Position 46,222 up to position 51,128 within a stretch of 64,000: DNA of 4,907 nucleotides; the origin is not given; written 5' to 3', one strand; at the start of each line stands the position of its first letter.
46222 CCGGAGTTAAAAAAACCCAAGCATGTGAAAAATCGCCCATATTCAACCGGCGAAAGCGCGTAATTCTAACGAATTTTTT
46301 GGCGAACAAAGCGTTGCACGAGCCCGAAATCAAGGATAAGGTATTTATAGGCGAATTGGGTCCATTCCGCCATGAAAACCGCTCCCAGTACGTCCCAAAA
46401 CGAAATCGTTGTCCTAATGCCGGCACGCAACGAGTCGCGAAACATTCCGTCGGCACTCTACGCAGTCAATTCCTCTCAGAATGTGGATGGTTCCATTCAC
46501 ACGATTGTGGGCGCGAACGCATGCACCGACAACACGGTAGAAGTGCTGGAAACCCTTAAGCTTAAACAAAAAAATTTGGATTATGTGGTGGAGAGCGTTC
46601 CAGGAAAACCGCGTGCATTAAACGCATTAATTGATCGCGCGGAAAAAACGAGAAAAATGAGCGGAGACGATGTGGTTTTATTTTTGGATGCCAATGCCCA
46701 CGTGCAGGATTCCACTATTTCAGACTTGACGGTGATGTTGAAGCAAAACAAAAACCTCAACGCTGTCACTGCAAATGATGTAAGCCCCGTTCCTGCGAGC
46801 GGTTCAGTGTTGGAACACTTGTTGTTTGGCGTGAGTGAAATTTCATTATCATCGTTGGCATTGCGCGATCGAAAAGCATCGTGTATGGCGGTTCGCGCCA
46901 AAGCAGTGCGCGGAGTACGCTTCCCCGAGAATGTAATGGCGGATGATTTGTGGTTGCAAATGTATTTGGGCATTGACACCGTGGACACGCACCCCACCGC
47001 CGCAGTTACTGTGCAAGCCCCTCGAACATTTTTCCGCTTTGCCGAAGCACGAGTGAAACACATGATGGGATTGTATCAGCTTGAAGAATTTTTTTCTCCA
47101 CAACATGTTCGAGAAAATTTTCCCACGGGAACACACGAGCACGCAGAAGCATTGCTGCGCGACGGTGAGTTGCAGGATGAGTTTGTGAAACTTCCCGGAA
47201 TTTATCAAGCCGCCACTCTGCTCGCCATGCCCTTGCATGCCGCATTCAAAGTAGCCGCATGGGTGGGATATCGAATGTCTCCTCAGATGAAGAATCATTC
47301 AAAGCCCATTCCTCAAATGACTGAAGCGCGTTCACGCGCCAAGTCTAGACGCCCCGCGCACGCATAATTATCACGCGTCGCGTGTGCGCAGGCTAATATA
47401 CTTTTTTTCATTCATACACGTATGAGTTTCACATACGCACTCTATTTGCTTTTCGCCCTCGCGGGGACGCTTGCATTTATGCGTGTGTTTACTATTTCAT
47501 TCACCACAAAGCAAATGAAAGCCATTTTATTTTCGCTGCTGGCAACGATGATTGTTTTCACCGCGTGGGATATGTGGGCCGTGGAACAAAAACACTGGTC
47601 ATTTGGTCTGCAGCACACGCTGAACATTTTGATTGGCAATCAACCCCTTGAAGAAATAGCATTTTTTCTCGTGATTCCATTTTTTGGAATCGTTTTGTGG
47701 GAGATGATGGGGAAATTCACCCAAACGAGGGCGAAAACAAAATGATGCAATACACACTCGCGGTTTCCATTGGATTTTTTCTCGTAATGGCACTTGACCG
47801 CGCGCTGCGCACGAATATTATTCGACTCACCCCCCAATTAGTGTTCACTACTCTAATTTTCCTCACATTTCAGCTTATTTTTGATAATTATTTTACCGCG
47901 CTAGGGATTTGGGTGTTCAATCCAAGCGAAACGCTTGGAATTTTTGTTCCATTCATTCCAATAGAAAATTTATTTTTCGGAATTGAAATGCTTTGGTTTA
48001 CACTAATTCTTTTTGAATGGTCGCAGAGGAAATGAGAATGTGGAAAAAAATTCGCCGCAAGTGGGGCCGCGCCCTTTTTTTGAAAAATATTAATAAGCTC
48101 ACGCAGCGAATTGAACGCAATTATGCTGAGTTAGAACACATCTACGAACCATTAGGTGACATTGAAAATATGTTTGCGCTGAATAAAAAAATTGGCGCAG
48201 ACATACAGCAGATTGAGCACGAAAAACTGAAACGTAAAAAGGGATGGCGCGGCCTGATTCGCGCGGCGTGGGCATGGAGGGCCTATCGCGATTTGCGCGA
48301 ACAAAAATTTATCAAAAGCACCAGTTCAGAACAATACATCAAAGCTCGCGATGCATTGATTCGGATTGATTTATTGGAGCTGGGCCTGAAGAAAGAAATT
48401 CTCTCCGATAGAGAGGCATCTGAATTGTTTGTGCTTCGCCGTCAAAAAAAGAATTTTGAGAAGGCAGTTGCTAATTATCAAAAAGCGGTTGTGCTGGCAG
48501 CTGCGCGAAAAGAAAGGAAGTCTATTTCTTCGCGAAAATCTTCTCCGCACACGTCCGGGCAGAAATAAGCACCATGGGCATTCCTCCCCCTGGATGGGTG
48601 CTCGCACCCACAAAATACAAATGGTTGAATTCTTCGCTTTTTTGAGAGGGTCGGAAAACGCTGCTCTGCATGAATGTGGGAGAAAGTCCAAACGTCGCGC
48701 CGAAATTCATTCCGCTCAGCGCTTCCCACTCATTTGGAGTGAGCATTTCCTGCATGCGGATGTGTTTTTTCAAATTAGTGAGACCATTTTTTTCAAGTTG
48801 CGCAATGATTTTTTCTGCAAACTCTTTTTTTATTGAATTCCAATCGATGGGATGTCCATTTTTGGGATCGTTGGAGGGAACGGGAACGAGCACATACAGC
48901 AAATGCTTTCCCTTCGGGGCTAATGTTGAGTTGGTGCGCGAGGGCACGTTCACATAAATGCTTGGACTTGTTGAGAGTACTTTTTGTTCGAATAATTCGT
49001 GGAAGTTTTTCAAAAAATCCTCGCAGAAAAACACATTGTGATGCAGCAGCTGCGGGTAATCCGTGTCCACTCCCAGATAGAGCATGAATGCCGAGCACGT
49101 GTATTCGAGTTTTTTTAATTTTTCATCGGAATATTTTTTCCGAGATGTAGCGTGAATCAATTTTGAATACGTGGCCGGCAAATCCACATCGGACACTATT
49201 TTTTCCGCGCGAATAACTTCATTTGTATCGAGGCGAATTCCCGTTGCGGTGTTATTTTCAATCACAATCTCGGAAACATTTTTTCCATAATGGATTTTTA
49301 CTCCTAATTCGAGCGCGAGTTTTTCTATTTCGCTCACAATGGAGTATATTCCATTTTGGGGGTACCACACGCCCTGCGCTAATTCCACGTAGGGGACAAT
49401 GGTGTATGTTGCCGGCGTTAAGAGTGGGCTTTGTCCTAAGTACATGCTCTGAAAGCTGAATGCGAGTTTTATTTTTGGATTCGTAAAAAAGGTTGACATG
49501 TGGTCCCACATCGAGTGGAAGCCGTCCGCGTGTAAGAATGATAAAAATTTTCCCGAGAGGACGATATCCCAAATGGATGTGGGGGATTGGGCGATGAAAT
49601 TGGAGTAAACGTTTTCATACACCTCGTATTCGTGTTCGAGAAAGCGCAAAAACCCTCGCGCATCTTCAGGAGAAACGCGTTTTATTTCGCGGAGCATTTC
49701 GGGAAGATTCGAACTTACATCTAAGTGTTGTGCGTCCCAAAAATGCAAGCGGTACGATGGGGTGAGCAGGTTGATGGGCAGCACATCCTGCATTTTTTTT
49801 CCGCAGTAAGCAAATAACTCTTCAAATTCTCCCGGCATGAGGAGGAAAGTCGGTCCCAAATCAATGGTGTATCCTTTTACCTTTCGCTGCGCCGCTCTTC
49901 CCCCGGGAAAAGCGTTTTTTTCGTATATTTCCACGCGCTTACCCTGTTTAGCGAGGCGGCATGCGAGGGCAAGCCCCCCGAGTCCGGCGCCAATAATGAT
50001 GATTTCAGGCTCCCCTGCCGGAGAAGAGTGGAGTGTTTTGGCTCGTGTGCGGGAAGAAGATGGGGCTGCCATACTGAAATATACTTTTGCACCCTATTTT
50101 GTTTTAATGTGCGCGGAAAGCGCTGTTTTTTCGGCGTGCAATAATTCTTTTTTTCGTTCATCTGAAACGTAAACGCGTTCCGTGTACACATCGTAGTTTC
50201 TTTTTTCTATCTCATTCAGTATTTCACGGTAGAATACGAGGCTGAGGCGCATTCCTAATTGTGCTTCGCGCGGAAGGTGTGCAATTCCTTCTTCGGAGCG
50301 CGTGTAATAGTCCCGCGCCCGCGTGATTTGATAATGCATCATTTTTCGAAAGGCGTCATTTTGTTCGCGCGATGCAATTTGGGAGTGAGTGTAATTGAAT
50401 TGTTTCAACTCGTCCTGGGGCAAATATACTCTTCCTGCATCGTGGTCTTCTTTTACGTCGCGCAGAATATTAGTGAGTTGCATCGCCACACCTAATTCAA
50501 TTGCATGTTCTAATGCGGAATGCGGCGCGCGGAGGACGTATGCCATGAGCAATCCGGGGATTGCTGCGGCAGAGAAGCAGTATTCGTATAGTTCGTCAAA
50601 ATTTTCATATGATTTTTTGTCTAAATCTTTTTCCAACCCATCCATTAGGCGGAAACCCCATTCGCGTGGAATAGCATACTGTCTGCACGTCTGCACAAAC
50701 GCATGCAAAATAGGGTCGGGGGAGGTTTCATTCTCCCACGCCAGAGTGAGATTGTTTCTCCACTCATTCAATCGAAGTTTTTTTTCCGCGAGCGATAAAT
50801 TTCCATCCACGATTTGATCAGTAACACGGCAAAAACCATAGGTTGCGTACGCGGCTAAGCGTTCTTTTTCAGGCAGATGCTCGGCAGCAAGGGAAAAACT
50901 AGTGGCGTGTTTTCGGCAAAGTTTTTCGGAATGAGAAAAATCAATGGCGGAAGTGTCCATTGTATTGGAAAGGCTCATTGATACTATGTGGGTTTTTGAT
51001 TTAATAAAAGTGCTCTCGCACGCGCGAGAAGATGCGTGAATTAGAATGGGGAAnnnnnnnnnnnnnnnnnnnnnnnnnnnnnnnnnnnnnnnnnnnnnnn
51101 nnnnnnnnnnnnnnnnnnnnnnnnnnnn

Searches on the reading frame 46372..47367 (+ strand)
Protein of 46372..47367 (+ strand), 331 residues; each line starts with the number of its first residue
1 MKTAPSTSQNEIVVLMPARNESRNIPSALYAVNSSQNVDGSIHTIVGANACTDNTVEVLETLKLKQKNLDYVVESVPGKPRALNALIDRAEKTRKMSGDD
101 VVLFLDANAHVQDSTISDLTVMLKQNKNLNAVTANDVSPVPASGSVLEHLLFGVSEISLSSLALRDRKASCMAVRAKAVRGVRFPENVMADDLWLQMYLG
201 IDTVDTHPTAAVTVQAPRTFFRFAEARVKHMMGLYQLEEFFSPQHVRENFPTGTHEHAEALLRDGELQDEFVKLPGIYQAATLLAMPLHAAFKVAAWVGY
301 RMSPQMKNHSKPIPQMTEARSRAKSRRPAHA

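Call 70: search_protein_families(library=pfam, proteins=[window:46372-47367:+], max_evalue=0.001)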
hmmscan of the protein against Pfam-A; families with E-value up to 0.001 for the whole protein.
window:46372-47367:+ (331 aa): 2 families
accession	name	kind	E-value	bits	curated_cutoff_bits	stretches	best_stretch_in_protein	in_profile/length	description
PF13641.12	Glyco_tranf_2_3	-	3.5e-09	37.5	27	1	12-225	3-222/230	Glycosyltransferase like family 2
PF00535.33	Glycos_transf_2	-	2.6e-06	27.9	23.3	1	14-134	2-114/168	Glycosyl transferase family 2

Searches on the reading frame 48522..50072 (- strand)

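Call 70: search_protein_families(library=pfam, proteins=[window:48522-50072:-], max_evalue=0.001)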
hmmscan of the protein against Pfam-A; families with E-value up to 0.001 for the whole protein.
window:48522-50072:- (516 aa): 8 families
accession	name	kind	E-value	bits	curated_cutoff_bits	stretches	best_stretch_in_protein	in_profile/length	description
PF01593.30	Amino_oxidase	-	1.8e-30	107.1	19.8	1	31-512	1-442/443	Flavin containing amine oxidoreductase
PF13450.12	NAD_binding_8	-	2.2e-17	63.5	21.9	1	26-90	1-65/68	NAD(P)-binding Rossmann-like domain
PF01266.30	DAO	-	7.3e-11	42.6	27.9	1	24-61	2-39/353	FAD dependent oxidoreductase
PF03486.20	HI0933_like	-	7.3e-07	29.3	50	0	23-57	2-36/244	HI0933-like protein Rossmann domain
PF07992.20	Pyr_redox_2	-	1.8e-06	28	26.1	1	23-65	2-45/291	Pyridine nucleotide-disulphide oxidoreductase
PF00890.30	FAD_binding_2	-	1.1e-05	25.3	20.4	1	24-58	2-36/414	FAD binding domain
PF12831.13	FAD_oxidored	-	2.5e-05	24.2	27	1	23-65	1-43/416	FAD dependent oxidoreductase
PF00070.33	Pyr_redox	-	0.00015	22.7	22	0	24-73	2-54/82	Pyridine nucleotide-disulphide oxidoreductase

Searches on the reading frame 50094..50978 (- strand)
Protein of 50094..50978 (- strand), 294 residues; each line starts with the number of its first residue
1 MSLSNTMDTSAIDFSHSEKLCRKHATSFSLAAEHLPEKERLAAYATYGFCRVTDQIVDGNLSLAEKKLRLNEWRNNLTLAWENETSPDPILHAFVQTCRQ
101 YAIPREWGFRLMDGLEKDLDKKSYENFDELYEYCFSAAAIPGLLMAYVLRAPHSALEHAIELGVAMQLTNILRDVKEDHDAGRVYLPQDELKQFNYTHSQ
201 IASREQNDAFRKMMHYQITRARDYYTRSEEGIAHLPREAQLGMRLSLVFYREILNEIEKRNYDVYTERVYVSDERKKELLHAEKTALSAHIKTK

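Call 70: search_protein_families(library=pfam, proteins=[window:50094-50978:-], max_evalue=0.001)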
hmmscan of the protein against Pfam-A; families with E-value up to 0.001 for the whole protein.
window:50094-50978:- (294 aa): 1 family
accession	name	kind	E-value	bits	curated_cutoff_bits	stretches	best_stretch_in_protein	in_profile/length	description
PF00494.24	SQS_PSY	-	1.2e-72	245.2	26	1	22-273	2-261/263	Squalene/phytoene synthase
